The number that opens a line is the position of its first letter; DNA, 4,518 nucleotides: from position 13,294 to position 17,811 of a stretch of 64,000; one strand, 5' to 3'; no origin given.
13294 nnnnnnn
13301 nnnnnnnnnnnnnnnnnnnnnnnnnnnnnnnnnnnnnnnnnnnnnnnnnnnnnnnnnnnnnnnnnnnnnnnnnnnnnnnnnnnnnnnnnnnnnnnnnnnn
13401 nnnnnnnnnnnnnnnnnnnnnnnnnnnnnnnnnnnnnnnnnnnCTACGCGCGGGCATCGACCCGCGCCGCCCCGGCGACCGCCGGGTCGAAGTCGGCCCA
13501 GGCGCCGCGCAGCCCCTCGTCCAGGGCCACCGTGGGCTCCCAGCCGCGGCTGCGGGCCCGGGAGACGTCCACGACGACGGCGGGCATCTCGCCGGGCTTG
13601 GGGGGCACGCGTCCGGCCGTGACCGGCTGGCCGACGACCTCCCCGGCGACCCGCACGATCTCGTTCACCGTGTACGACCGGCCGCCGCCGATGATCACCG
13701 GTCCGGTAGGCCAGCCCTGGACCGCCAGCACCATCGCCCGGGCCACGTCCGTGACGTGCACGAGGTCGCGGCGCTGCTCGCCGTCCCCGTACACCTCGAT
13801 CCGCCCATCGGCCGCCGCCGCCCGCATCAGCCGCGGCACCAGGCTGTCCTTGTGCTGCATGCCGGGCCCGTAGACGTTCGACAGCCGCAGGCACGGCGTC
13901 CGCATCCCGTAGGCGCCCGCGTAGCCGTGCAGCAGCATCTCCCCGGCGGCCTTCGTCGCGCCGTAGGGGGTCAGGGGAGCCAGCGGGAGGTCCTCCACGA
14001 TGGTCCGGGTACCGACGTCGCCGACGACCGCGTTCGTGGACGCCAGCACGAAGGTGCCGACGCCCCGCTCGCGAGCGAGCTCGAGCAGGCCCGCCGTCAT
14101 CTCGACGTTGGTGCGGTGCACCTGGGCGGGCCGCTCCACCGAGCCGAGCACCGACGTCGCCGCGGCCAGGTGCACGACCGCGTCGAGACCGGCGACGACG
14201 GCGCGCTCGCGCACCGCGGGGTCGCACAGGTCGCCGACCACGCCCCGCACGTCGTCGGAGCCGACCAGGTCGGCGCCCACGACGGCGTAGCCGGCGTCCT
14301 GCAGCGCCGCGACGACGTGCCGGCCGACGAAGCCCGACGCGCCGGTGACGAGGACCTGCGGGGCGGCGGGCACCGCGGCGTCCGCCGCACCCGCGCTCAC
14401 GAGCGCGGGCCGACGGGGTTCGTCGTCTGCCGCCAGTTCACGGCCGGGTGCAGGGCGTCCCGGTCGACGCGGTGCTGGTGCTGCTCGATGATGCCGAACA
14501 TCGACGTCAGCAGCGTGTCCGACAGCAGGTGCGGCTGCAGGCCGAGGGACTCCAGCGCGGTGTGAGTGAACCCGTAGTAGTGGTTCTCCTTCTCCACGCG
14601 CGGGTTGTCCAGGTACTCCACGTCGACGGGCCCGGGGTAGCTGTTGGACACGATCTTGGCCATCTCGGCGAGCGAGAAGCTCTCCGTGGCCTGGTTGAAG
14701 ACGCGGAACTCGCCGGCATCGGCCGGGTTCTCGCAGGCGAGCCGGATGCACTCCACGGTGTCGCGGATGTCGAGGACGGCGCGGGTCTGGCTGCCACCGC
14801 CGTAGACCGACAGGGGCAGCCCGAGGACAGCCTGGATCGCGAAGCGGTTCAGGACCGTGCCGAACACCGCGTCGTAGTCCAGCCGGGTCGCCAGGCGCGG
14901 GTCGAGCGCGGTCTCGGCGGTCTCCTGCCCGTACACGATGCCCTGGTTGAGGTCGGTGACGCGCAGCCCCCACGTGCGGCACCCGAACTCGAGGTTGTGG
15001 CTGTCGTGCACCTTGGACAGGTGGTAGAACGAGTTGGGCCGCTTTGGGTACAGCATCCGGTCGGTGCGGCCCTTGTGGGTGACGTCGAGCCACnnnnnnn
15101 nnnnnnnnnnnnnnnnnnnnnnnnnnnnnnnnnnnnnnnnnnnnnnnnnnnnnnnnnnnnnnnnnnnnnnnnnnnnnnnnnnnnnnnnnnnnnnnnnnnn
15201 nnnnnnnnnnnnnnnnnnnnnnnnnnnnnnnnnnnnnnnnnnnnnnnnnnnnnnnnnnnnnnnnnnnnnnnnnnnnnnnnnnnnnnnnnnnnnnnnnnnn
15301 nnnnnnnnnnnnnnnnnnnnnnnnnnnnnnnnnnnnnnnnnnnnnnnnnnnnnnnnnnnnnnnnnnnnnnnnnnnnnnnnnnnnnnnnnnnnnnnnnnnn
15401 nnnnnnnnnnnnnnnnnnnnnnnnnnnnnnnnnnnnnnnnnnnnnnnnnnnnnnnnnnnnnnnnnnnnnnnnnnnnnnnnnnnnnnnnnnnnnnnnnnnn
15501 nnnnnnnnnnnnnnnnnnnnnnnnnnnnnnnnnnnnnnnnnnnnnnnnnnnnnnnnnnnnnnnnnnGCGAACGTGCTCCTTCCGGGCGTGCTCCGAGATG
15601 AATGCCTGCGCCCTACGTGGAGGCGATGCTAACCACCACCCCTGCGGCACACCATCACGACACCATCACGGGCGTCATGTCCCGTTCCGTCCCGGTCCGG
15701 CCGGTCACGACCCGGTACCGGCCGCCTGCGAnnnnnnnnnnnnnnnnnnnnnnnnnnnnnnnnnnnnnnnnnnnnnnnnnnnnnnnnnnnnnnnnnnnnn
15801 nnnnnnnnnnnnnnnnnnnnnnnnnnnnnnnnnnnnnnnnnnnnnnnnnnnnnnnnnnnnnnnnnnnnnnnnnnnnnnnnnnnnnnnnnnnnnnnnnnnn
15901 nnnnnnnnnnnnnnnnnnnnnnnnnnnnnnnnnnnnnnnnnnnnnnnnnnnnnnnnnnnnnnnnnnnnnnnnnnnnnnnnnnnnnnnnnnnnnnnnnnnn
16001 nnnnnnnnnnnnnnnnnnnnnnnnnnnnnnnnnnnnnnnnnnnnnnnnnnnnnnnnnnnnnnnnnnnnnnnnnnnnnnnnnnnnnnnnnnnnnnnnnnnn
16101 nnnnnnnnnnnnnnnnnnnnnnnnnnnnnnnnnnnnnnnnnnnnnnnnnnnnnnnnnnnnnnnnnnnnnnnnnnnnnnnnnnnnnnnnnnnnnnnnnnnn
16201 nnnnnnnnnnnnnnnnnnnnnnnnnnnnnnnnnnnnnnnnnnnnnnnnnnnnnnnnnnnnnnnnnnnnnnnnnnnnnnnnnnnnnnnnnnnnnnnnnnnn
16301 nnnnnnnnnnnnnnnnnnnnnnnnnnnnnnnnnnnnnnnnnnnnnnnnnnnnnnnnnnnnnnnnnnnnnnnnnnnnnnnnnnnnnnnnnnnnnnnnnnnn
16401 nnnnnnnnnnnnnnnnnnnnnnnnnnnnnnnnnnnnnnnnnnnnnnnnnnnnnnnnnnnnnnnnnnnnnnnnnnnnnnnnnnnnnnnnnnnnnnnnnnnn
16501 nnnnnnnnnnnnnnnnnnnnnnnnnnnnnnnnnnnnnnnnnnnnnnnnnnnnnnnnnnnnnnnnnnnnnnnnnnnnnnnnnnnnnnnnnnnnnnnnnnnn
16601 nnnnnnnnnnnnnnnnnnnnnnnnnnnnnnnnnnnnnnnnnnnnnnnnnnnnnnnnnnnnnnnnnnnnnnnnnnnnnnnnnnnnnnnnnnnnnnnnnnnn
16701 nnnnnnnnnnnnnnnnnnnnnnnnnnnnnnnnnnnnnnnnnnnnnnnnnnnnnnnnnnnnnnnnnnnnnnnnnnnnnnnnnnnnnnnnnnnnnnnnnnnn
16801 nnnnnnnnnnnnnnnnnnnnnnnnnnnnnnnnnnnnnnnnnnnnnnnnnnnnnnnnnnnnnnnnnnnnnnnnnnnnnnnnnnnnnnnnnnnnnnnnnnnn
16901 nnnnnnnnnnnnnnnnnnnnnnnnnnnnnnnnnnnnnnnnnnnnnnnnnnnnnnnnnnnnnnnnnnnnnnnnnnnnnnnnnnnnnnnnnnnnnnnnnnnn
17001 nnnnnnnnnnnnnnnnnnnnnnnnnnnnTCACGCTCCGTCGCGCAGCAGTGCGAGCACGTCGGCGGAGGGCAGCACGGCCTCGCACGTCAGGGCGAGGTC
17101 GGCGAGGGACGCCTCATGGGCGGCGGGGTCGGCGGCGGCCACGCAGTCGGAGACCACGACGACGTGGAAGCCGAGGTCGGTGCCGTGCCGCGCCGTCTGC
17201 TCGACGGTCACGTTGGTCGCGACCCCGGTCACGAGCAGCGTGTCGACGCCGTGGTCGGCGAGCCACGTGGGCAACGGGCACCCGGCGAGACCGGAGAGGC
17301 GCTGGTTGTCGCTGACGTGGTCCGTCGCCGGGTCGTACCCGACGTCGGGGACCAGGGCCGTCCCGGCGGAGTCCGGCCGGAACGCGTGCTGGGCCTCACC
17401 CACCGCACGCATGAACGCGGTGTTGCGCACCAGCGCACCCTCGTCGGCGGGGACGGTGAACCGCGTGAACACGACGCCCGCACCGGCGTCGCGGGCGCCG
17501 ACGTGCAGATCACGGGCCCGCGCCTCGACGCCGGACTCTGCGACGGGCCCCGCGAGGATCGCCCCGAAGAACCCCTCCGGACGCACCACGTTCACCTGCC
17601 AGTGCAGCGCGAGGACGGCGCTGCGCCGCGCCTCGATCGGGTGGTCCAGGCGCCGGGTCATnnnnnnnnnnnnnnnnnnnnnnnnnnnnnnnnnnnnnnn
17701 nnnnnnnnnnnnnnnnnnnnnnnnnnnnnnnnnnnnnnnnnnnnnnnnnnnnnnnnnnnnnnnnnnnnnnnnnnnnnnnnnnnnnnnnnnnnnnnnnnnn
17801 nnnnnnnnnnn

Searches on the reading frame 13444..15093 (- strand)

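Call 15: search_protein_families(library=pfam, proteins=[window:13444-15093:-], max_evalue=0.001)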
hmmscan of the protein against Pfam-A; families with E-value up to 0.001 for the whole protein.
window:13444-15093:- (549 aa): 7 families
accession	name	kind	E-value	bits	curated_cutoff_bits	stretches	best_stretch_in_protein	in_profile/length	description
PF01370.27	Epimerase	-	8.8e-58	196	20.9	1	247-459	1-226/240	NAD dependent epimerase/dehydratase family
PF16363.11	GDP_Man_Dehyd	-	2.1e-43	149.5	27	1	248-529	1-330/332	GDP-mannose 4,6 dehydratase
PF01073.25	3Beta_HSD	-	3.4e-21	76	22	1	248-460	1-231/280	3-beta hydroxysteroid dehydrogenase/isomerase family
PF04321.23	RmlD_sub_bind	-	1.4e-18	67.4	27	1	246-461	2-200/287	RmlD substrate binding domain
PF07993.18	NAD_binding_4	-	5.1e-13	49.2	20.1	1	298-454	84-258/258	Male sterility protein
PF02719.21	Polysacc_synt_2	-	6.3e-08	32.6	20.2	1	283-480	57-240/293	Polysaccharide biosynthesis protein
PF13460.12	NAD_binding_10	-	9.4e-05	22.8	27.2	1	251-357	1-102/184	NAD(P)H-binding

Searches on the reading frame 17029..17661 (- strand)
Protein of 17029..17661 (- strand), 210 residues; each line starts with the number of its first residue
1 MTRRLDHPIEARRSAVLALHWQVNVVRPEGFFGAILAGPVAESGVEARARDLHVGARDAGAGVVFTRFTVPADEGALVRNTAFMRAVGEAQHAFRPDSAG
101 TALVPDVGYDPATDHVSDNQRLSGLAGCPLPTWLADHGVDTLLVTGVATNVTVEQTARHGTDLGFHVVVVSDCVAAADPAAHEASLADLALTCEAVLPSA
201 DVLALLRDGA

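Call 12: search_protein_families(library=pfam, proteins=[window:17029-17661:-], max_evalue=0.001)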
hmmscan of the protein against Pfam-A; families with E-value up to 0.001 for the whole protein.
window:17029-17661:- (210 aa): 1 family
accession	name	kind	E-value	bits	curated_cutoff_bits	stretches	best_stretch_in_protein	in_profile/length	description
PF00857.26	Isochorismatase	-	4.1e-33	115.4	27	1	15-200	2-174/175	Isochorismatase domain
